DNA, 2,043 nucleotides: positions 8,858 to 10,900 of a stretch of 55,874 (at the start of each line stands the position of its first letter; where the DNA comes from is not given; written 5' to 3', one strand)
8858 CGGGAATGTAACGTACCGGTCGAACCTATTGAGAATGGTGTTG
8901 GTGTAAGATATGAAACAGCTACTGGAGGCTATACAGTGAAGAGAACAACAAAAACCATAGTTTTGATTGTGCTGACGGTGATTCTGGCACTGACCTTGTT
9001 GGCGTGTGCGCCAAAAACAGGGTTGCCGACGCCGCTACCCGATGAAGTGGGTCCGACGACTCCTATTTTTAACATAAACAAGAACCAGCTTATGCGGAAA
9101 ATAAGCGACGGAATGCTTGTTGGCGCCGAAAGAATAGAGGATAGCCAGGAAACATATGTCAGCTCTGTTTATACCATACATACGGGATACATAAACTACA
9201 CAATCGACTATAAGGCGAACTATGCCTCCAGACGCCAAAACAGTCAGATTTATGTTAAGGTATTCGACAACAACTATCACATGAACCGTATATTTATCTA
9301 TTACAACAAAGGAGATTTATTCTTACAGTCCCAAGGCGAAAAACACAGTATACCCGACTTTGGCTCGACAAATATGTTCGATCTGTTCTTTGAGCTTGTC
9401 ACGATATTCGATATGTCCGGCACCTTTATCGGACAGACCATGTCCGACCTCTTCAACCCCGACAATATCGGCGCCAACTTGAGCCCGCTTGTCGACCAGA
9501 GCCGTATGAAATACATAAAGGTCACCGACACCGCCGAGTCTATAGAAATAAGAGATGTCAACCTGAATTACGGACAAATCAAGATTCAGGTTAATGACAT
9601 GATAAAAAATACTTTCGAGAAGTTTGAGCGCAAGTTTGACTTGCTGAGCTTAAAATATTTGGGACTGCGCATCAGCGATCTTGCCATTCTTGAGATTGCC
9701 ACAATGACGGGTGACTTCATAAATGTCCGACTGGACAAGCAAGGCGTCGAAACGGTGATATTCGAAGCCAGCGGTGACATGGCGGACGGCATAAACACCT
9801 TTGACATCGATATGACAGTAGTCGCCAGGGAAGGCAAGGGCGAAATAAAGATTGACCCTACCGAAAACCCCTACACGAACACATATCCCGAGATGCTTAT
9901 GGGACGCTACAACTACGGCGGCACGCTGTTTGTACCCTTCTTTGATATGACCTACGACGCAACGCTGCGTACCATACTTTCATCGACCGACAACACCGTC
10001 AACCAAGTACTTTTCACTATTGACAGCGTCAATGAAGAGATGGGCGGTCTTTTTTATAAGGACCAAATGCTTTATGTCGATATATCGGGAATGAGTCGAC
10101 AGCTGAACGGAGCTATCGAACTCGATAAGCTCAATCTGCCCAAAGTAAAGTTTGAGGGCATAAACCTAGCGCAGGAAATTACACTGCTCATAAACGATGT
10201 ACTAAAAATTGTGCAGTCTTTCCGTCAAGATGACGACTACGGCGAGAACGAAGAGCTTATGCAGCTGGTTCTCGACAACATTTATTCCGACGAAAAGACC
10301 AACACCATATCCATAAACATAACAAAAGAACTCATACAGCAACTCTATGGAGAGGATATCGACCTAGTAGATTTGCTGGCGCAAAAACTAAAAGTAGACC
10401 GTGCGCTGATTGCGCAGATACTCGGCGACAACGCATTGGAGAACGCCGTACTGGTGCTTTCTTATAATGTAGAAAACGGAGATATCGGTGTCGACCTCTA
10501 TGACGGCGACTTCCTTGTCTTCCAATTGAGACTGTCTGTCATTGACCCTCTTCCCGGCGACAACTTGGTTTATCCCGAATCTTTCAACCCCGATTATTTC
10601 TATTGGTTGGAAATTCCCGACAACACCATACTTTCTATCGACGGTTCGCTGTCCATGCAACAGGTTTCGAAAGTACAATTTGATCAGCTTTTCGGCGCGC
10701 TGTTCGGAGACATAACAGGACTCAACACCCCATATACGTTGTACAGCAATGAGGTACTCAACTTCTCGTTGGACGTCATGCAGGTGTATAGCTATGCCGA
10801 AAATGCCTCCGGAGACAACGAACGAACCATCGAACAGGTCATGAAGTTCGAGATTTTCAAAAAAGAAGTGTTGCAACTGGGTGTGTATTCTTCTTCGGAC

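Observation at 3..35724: Island of three consecutive giant genes plus a cohesin lipoprotein fills ~35 kb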

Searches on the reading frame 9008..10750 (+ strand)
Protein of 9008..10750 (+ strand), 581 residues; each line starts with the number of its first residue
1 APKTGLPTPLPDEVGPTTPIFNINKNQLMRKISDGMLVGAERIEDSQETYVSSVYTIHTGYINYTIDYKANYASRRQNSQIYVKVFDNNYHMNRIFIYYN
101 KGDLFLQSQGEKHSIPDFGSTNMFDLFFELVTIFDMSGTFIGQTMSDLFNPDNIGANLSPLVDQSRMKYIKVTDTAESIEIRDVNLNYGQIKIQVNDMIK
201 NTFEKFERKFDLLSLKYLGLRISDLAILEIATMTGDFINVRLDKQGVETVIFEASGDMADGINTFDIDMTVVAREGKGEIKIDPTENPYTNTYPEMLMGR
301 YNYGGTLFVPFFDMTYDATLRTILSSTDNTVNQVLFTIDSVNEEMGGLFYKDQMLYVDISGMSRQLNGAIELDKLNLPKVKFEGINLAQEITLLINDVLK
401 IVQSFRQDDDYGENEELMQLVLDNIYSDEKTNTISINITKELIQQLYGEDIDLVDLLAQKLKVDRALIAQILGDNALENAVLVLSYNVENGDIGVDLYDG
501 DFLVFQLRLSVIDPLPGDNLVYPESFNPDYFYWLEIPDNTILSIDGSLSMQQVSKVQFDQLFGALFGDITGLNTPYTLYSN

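Call 70: predict_structure(alignment_id=A5)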
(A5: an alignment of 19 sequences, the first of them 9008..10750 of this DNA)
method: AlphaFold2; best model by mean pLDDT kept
length: 581 residues; sequences in the alignment: 19
mean_pLDDT: 83.9   pTM: 0.76
mean pLDDT of the five models: 83.9, 83.5, 81.6, 80.4, 79.5
residues with pLDDT >= 90: 205; 70-90: 308; 50-70: 57; < 50: 11
segments of 3 or more residues with pLDDT < 50: 1-3, 409-411, 542-545
pLDDT, mean of each block of 10 residues (from residue 1): 60 79 88 94 92 91 91 93 93 92 90 90 88 86 88 81 88 91 82 82 83 86 86 92 95 92 90 94 86 86 91 88 89 91 85 90 70 72 88 85 64 72 90 91 78 80 81 73 92 91 92 74 85 70 50 70 65 71 61
secondary structure, 60 per line:
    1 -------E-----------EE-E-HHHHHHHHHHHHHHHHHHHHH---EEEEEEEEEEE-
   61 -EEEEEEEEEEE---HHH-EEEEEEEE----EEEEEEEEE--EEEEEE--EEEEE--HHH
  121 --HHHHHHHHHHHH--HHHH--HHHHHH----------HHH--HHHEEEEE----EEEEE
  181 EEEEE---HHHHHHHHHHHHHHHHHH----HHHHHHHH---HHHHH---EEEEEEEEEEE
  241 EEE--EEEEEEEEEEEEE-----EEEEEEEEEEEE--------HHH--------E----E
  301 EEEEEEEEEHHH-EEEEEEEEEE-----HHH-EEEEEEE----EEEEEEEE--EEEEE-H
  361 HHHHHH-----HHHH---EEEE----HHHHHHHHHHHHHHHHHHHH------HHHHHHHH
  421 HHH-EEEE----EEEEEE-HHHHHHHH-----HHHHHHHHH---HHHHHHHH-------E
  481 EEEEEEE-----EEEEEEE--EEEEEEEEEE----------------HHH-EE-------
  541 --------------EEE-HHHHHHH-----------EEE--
elements in order: H25-45 E49-59 E62-72 E80-87 E92-100 E103-108 E111-115 H123-134 H137-140 H143-148 E167-171 E176-185 H189-206 H211-218 H222-226 E230-243 E246-258 E264-275 E300-309 E314-323 E333-339 E344-351 E354-358 H360-366 H372-375 E379-382 H387-406 H413-423 E425-428 E433-438 H440-447 H453-461 H465-472 E480-487 E493-499 E502-511 E555-557 H559-565 E577-579
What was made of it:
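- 9008..10750 (+): p2 N-terminal module (aa 25-605). It is the best-conserved part of the family and is predicted to form open beta-barrels with helices. AlphaFold2 gives pLDDT 83.9 and pTM 0.76 (call 70).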

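Call 72: fold_search(model_id=the predicted structure, library=pdb)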
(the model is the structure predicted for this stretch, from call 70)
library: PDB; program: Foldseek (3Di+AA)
matches with E <= 10: 689; with E <= 0.001: 7
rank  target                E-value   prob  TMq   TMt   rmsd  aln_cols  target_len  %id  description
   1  4z48_A                2.6e-05  0.96  0.11  0.20  14.5       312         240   11  Crystal structure of a DUF1329 family protein (DESPIG_00262) from Desulfovibrio piger ATCC 29098 at 1.75 A resolution (released 2015-04-22)
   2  2w7q_A                1.9e-04  1.00  0.14  0.30  11.8       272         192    7  Structure of Pseudomonas aeruginosa LolA (released 2009-12-29)
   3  2w7q_B                5.7e-04  0.99  0.13  0.30  11.5       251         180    7  Structure of Pseudomonas aeruginosa LolA (released 2009-12-29)
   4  7e22                  6.3e-04  0.28  0.08  0.11  23.5       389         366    6  Crystal structure of two pericyclases catalyzing [4+2] cycloaddition (released 2022-02-09)
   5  7dmo_C                6.7e-04  0.33  0.09  0.12  22.7       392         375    7  Crystal structures of two pericyclases catalyzing [4+2] cycloadditions (released 2021-10-06)
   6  7dmn                  8.6e-04  0.30  0.08  0.12  22.1       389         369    6  Crystal structure of two pericyclases catalyzing [4+2] cycloaddition (released 2021-10-06)
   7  5yvf_C                9.5e-04  0.75  0.14  0.21  25.8       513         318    9  Crystal structure of BFA1 (released 2018-08-08)
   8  7e5u_A                1.1e-03  0.35  0.09  0.12  21.2       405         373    8  Crystal structure of Phm7 (released 2021-06-30)
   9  1iwm_A                1.4e-03  0.97  0.13  0.31  10.3       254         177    6  Crystal Structure of the Outer Membrane Lipoprotein Receptor, LolB (released 2003-07-15)
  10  8cgm_A                1.4e-03  0.99  0.14  0.31  11.1       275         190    8  Structure of the lipoprotein transporter LolA from Porphyromonas gingivalis (released 2023-06-21)
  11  3wjt                  1.4e-03  0.96  0.12  0.31  15.2       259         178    5  Crystal structure of the L68D variant of mLolB (released 2014-03-05)
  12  9rlg_L                1.4e-03  0.95  0.14  0.29  12.1       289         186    6  LolCDE complex with LolB lipoprotein (released 2026-01-21)
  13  7e5u_C                1.4e-03  0.25  0.09  0.13  22.6       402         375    7  Crystal structure of Phm7 (released 2021-06-30)
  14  7dmo_B                1.5e-03  0.28  0.09  0.13  24.6       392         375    7  Crystal structures of two pericyclases catalyzing [4+2] cycloadditions (released 2021-10-06)
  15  5yvf_B                1.7e-03  0.60  0.13  0.20  25.5       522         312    8  Crystal structure of BFA1 (released 2018-08-08)
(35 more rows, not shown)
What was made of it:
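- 9008..10750 (+): Foldseek matches LolA, LolB, LppX, DUF1329 and SAOUHSC_02783 with probability up to 1.0, but TM-score per target is at most 0.45 (call 72).
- On LolA/LolB/LppX superfamily: Foldseek probability is 0.96-1.0, but TM per target is 0.3-0.45 on a confident model with pLDDT 83.9 (calls 70, 72).
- Closest known: LolA / LolB / LppX-LprG superfamily of open beta-barrel lipoprotein and lipid carriers. Same: The predicted fold of the N-terminal module matches them (call 72), and the module sits next to a lipidated cysteine.
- N-terminal module: pLDDT 83.9, with LolA, LolB and LppX matches (calls 70, 72). TM-scores for the LolA-like match are low, at most 0.45 (call 72). Foldseek gives probability 0.96-1.0 to LolA, LolB, DUF1329 and LppX for the N-terminal module (call 72). 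TM-scores are low (call 72).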
